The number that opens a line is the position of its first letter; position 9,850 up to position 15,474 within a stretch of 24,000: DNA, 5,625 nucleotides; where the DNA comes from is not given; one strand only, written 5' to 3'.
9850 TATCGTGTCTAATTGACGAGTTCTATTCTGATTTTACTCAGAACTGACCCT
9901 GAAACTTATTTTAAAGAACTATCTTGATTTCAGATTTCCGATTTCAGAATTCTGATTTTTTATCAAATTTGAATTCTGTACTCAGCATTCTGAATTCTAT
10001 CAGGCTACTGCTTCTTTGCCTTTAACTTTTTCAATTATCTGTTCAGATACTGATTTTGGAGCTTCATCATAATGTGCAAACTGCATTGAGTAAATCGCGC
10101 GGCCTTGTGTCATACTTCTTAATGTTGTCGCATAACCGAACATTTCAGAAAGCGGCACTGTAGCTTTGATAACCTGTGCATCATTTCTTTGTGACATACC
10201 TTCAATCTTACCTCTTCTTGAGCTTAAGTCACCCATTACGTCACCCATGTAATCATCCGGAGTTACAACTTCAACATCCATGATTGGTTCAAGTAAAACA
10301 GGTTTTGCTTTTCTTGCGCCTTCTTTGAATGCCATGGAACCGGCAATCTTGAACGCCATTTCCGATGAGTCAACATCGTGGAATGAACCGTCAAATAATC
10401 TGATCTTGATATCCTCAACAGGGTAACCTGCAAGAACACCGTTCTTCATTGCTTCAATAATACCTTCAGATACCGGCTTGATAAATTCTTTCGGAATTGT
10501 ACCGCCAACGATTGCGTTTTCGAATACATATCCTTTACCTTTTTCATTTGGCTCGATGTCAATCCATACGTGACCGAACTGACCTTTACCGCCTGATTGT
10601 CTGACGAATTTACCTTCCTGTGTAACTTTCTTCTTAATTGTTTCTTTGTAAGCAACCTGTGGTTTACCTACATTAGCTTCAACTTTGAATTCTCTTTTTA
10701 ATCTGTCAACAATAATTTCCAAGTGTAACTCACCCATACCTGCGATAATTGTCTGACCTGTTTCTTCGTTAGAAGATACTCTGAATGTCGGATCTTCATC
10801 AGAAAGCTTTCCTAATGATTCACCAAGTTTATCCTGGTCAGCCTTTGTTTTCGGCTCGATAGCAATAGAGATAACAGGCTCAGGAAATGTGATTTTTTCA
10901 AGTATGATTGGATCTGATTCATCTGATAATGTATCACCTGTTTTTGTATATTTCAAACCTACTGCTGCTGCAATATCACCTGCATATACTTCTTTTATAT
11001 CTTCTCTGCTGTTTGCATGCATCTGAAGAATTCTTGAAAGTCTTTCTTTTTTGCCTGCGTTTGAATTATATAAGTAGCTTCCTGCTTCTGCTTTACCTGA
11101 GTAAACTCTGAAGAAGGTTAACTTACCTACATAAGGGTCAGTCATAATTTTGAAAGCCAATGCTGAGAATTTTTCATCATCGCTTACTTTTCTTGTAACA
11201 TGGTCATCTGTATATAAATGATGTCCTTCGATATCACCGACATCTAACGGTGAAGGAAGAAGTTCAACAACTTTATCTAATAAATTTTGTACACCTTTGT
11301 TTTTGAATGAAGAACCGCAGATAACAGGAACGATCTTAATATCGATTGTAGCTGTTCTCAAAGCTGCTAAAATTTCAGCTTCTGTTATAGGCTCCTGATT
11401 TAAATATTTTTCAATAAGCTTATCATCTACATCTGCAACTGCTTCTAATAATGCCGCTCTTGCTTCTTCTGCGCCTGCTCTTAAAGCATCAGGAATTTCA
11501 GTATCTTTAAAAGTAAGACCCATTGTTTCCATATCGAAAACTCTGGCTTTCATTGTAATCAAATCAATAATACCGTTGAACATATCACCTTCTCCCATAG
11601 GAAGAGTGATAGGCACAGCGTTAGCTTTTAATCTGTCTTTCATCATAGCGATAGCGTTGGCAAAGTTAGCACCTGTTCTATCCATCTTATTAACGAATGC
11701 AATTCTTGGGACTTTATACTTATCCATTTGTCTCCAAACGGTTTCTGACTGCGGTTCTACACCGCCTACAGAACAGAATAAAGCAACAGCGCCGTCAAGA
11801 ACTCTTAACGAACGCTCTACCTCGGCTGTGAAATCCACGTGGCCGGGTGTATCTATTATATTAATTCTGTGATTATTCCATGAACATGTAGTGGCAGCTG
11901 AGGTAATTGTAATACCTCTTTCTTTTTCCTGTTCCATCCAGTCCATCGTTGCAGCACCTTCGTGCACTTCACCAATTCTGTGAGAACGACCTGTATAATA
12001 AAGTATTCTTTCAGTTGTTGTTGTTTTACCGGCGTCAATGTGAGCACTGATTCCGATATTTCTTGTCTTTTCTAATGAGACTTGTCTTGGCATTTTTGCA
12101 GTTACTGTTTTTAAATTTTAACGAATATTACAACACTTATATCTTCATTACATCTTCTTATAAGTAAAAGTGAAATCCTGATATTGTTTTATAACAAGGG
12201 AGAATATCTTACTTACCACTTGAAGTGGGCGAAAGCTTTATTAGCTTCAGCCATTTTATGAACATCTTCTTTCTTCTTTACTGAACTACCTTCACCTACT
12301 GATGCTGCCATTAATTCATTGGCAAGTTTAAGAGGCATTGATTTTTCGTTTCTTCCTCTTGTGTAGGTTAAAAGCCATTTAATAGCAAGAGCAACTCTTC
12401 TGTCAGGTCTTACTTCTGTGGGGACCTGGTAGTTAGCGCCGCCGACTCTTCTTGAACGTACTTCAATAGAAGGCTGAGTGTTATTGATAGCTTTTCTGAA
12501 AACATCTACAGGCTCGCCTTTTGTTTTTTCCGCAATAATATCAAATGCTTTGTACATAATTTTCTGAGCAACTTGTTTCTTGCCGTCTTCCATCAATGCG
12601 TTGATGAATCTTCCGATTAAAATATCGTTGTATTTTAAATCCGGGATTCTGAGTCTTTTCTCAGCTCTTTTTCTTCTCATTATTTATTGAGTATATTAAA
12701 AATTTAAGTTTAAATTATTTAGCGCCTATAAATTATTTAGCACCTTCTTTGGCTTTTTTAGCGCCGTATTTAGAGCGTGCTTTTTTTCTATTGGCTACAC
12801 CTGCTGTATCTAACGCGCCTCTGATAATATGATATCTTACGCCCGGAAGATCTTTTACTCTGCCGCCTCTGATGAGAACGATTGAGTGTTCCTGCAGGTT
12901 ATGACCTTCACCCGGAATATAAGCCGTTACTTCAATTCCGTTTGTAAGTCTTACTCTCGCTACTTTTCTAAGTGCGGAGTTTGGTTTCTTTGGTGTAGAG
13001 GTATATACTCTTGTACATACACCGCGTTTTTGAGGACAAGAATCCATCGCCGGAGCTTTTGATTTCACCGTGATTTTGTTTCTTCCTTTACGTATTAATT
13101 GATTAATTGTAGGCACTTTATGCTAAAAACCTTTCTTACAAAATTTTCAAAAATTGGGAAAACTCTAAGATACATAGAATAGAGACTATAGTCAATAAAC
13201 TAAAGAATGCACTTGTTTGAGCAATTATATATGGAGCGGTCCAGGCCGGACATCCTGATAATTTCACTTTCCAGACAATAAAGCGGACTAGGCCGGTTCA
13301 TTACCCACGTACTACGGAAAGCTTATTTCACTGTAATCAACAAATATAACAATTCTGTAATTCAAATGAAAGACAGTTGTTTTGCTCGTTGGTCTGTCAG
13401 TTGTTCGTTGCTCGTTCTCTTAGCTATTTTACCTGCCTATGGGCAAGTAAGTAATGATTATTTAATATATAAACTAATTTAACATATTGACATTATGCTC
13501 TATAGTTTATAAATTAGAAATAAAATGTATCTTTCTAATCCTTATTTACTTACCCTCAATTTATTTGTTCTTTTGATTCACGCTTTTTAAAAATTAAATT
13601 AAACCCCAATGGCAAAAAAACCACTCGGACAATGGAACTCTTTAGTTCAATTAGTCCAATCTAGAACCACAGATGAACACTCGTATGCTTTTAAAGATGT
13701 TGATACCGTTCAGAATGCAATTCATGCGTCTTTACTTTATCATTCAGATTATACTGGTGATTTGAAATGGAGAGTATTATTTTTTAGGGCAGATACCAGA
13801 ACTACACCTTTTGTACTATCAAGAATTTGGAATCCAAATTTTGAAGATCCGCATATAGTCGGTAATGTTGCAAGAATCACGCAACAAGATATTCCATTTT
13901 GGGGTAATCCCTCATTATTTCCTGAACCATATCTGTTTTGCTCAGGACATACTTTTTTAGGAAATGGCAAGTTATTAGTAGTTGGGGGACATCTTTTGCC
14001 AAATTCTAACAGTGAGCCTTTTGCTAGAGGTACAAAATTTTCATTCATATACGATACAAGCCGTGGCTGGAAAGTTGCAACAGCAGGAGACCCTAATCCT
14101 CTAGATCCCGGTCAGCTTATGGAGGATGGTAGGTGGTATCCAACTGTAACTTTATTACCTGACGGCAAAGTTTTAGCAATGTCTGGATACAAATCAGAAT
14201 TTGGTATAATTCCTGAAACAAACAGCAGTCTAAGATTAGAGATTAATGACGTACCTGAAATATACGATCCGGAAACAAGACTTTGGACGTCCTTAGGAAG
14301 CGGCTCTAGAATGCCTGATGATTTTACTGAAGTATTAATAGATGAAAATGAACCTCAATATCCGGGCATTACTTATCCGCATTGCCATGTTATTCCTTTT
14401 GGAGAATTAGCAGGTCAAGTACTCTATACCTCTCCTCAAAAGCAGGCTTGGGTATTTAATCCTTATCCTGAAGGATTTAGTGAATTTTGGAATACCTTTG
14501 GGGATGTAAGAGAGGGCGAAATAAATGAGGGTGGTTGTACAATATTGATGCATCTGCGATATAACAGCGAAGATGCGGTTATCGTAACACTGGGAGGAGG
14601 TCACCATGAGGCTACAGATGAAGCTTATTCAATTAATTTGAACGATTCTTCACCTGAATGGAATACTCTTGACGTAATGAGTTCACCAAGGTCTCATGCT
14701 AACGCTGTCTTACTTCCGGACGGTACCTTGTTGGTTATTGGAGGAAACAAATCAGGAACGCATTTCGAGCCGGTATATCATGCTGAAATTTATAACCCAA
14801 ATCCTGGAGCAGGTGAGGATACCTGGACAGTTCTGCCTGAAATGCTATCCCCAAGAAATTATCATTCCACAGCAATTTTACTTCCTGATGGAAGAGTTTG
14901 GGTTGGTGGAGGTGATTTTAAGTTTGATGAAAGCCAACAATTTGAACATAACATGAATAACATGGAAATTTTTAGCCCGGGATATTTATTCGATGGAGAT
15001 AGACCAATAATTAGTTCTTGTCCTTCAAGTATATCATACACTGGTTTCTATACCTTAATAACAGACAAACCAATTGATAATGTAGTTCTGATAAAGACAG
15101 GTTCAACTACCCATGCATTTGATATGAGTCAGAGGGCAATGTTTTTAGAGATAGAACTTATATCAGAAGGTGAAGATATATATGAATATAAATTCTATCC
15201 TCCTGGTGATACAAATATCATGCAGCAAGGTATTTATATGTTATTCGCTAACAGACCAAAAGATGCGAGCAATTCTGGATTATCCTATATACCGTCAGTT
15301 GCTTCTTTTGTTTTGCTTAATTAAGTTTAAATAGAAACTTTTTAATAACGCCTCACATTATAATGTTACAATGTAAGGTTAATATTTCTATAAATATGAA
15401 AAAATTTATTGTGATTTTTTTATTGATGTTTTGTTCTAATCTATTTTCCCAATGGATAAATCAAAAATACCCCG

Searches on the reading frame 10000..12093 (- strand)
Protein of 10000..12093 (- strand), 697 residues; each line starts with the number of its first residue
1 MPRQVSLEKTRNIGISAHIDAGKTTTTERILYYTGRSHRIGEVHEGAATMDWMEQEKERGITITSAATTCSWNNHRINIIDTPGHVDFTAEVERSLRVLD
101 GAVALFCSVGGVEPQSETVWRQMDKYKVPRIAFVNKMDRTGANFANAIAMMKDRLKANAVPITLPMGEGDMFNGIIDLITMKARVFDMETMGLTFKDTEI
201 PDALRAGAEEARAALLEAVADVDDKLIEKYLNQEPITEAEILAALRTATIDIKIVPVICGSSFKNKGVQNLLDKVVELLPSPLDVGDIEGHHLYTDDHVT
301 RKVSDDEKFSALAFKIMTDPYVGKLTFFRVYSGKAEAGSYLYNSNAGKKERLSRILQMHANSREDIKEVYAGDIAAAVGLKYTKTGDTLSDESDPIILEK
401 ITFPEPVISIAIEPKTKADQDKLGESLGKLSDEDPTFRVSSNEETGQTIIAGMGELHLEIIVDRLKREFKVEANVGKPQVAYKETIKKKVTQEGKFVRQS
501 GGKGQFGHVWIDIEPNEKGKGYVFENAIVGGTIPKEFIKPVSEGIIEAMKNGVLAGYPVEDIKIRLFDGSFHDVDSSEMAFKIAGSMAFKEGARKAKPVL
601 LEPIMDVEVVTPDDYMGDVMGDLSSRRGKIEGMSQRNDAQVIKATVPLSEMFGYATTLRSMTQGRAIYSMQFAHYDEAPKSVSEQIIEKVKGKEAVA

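Call 10: search_protein_families(library=pfam, proteins=[window:10000-12093:-])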
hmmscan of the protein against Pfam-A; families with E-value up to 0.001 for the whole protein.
window:10000-12093:- (697 aa): 7 families
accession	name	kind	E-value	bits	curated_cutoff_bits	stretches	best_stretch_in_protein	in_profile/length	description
PF00009.33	GTP_EFTU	-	6e-66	222.1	26.5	1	9-281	2-188/188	Elongation factor Tu GTP binding domain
PF03764.24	EFG_IV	-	7.3e-49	165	24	1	478-597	1-121/121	Elongation factor G, domain IV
PF14492.12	EFG_III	-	5.5e-36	122.9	27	1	403-477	1-75/75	Elongation Factor G, domain III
PF00679.30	EFG_C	-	1.4e-33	115.2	27.9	1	599-685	1-88/89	Elongation factor G C-terminus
PF22042.2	EF-G_D2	-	4e-18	65.7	27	1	308-391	1-83/84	Elongation factor G domain 2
PF03144.31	GTP_EFTU_D2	-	2.3e-16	60.4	30.3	1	323-389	1-72/73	Elongation factor Tu domain 2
PF16658.11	RF3_C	-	8.6e-07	29.3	40.1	1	412-492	15-95/132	Class II release factor RF3, C-terminal domain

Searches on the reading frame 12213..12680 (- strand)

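Call 10: search_protein_families(library=pfam, proteins=[window:12213-12680:-])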
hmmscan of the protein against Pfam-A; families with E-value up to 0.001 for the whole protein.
window:12213-12680:- (155 aa): 1 family
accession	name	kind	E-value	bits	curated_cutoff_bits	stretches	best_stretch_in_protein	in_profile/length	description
PF00177.27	Ribosomal_S7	-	1.1e-62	210.4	24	1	1-148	1-148/148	Ribosomal protein S7p/S5e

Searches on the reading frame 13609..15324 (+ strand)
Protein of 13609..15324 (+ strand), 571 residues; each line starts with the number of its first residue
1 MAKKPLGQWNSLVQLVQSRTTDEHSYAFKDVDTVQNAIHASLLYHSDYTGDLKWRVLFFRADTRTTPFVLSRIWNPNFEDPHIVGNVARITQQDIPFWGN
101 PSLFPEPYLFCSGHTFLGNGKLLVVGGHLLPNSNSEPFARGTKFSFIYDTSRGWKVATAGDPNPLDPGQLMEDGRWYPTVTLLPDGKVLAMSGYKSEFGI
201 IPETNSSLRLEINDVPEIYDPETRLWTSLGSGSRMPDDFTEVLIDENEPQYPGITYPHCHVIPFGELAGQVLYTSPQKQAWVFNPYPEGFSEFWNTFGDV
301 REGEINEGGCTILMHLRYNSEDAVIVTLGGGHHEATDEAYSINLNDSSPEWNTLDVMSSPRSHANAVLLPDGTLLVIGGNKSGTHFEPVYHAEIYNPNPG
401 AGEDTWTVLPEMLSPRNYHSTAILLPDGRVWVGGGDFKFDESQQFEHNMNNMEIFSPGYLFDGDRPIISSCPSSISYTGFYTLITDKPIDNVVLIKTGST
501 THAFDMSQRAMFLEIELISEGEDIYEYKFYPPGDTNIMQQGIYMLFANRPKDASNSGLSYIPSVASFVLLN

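Call 10: search_protein_families(library=pfam, proteins=[window:13609-15324:+])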
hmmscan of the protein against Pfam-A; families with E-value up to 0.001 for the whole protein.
window:13609-15324:+ (571 aa): 9 families
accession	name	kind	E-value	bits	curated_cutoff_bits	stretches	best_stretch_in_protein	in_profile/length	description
PF09118.17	GO-like_E_set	-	1.9e-13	51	25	1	465-549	1-88/100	Galactose oxidase-like, Early set domain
PF07250.17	Glyoxal_oxid_N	-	1e-10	41.7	37.5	1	339-440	46-140/243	Glyoxal oxidase N-terminus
PF13964.12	Kelch_6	-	4.7e-10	39.6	25.3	0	175-230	2-44/50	Kelch motif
PF01344.31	Kelch_1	-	1.8e-07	31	20.1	0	367-412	7-45/46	Kelch motif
PF07646.21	Kelch_2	-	2.7e-07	30.7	21.3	0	175-230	1-45/48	Kelch motif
PF13418.12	Kelch_4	-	7.3e-07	29.5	21.6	0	360-407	1-42/49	Galactose oxidase, central domain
PF24681.1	Kelch_KLHDC2_KLHL20_DRC7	-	3.7e-05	23.6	50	1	327-436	13-173/221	KLHDC2/KLHL20/DRC7 Kelch-repeats domain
PF24996.1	NANM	-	8.5e-05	22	45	1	320-435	16-124/350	N-acetylneuraminate epimerase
PF24981.1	Beta-prop_ATRN-LZTR1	-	0.00019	21.2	50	0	319-451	104-235/289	Attractin/LZTR1 beta-propeller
